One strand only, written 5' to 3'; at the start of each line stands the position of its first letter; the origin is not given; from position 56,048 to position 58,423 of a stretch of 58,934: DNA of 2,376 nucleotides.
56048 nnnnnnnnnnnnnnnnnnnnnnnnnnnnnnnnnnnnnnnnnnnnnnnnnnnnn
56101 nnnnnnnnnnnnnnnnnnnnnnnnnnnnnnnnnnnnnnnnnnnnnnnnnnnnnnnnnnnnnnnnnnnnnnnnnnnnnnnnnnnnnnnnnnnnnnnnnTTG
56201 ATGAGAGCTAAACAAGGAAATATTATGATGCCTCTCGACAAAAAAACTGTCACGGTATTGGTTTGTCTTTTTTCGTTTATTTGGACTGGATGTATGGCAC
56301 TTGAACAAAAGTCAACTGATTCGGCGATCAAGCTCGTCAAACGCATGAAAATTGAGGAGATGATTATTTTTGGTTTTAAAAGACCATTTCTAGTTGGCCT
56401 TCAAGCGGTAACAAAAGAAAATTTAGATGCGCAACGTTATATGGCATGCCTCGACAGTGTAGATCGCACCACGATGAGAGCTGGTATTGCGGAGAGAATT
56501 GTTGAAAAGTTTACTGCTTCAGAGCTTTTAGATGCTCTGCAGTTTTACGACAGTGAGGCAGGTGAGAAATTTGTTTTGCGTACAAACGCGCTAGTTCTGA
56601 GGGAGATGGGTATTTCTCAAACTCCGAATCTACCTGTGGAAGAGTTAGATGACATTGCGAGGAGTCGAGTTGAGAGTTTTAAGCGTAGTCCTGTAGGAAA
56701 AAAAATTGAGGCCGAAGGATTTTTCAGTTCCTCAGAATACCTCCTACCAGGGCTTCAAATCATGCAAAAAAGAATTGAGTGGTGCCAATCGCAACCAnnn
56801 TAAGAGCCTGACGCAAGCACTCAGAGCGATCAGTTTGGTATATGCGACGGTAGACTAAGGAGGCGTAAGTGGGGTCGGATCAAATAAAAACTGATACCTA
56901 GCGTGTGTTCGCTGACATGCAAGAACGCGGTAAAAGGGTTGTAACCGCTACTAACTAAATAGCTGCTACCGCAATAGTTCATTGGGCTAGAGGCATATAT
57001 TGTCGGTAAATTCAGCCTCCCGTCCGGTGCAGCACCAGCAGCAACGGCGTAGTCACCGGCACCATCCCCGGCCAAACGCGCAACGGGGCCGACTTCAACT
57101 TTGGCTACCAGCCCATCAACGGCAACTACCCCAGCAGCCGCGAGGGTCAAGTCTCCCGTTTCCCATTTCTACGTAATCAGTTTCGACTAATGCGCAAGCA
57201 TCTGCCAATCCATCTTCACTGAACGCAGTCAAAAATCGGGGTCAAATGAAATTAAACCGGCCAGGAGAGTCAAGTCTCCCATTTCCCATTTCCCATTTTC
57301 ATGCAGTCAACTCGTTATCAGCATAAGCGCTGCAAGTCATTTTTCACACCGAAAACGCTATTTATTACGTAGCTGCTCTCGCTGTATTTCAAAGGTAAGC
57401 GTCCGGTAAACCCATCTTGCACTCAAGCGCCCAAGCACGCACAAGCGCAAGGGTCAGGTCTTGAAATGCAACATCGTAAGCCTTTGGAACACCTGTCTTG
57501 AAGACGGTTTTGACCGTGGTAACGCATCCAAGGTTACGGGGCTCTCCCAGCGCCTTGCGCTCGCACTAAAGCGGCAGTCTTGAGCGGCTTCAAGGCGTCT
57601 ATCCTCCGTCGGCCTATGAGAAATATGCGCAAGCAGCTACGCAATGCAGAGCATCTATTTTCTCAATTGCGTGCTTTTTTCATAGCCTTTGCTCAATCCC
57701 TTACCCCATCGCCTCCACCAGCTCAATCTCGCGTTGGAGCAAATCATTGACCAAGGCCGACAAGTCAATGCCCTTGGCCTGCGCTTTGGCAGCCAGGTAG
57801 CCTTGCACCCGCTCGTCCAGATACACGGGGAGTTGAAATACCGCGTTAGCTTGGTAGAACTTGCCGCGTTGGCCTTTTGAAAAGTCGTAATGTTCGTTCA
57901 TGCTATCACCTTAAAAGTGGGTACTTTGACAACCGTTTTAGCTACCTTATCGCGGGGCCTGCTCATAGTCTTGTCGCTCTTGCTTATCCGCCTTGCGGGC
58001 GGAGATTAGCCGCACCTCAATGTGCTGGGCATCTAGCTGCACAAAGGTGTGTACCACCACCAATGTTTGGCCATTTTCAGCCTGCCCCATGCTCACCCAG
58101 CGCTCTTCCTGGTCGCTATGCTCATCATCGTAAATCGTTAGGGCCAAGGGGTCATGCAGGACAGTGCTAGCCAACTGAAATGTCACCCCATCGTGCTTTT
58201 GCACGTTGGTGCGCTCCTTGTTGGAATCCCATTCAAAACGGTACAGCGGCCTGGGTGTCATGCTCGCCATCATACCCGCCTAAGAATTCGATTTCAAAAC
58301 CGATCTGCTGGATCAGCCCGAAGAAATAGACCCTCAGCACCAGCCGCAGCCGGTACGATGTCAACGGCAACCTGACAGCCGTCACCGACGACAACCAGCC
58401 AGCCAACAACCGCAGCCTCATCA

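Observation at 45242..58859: Array of 5'-truncated polymorphic-toxin cassettes with distinct C-termini and immunity genes (a silent cassette store?)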

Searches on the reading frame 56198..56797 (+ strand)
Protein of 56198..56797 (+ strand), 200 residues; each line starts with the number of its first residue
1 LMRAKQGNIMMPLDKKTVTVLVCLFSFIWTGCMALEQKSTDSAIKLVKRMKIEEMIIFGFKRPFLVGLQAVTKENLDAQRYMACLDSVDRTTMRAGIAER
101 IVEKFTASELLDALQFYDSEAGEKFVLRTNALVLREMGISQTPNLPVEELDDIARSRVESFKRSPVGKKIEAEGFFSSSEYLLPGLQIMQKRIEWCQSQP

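Call 7: search_protein_families(library=pfam, proteins=[window:56198-56797:+], max_evalue=0.01)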
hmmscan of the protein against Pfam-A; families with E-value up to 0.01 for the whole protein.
window:56198-56797:+ (200 aa): 1 family
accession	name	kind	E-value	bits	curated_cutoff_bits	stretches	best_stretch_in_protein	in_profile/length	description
PF09832.14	DUF2059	-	2.3e-07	31.2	23.6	1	93-140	3-50/60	Uncharacterized protein conserved in bacteria (DUF2059)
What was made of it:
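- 56228..56800 (+): Immunity gene 3, DUF2059-like with a signal or lipoprotein-like N-terminus (….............), 42% GC. Pfam PF09832 at 2.3e-7 (call 7).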

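Call 37: search_protein_families(library=ncbifam, proteins=[window:56198-56797:+], max_evalue=0.01)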
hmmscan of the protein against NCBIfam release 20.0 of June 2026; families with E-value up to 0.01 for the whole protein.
window:56198-56797:+ (200 aa): 0 families

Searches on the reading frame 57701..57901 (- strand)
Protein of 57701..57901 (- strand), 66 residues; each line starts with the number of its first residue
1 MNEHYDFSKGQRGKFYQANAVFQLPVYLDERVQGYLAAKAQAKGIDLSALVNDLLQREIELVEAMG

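Call 8: search_protein_families(library=pfam, proteins=[window:57701-57901:-], max_evalue=0.01)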
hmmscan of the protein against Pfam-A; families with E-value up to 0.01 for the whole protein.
window:57701-57901:- (66 aa): 0 families

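Call 37: search_protein_families(library=ncbifam, proteins=[window:57701-57901:-], max_evalue=0.01)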
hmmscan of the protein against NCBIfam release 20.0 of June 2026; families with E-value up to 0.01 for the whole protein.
window:57701-57901:- (66 aa): 1 family
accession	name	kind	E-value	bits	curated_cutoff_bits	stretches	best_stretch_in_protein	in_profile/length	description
NF008318.0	PRK11107.1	equivalog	0.0068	14.5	890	1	2-53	346-396/920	two-component sensor histidine kinase BarA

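Call 85: search_protein_families(library=pfam, proteins=[window:57701-57901:-], max_evalue=1)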
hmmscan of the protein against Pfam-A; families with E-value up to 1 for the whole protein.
window:57701-57901:- (66 aa): 2 families
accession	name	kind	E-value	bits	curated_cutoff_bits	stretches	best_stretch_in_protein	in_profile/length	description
PF07362.18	CcdA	-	0.018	15.8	22.4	1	36-60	12-36/71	Post-segregation antitoxin CcdA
PF12441.14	CopG_antitoxin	-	0.12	13.6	28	1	5-57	24-78/79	CopG antitoxin of type II toxin-antitoxin system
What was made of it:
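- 57701..58273 (-): BrnTA toxin-antitoxin module (BrnT 57947-58273, antitoxin-like ORF 57701-57901). The BrnT start lies 62 nt from the 5' end of M5. CcdA and CopG antitoxin hits are weak only (call 85).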

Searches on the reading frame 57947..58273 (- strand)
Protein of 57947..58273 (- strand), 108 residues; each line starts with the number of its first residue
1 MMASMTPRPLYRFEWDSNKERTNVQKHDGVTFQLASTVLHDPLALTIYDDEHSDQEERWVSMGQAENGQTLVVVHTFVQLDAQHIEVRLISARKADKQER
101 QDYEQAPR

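Call 8: search_protein_families(library=pfam, proteins=[window:57947-58273:-], max_evalue=0.01)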
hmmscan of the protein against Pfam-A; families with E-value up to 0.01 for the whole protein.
window:57947-58273:- (108 aa): 1 family
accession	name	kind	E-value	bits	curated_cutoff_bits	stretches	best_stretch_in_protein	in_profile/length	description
PF04365.19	BrnT_toxin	-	1.9e-22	79.8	34.5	1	15-99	1-77/77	Ribonuclease toxin, BrnT, of type II toxin-antitoxin system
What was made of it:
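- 57701..58273 (-): Pfam BrnT_toxin at 1.9e-22 (call 8).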

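Call 9: find_encoding_contigs(protein=window:57947-58273:-, flank=10000, max_places=6)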
Protein window:57947-58273:- (108 aa): 3 contigs read that carry it; 2 places shown.
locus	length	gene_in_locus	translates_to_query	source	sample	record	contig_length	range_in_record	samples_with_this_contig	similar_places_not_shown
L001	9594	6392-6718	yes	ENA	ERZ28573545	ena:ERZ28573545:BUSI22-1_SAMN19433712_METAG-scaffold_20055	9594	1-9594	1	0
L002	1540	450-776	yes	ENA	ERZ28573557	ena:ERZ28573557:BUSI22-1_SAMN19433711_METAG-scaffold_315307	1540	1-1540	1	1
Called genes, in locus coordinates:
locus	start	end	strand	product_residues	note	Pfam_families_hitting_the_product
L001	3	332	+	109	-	?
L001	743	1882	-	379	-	PF01266:DAO, PF13450:NAD_binding_8 (weak)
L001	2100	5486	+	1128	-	PF02743:dCache_1, PF22673:MCP-like_PDC_1, PF17201:Cache_3-Cache_2 (weak), PF00512:HisKA, PF02518:HATPase_c, PF00072:Response_reg, PF00072:Response_reg, PF01627:Hpt, +1 more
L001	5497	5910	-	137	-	-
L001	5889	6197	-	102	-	-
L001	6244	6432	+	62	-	-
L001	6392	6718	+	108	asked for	PF04365:BrnT_toxin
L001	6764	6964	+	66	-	-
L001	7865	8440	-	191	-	PF09832:DUF2059 (weak)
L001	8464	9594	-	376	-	?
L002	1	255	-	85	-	?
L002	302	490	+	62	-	-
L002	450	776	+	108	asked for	PF04365:BrnT_toxin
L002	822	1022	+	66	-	-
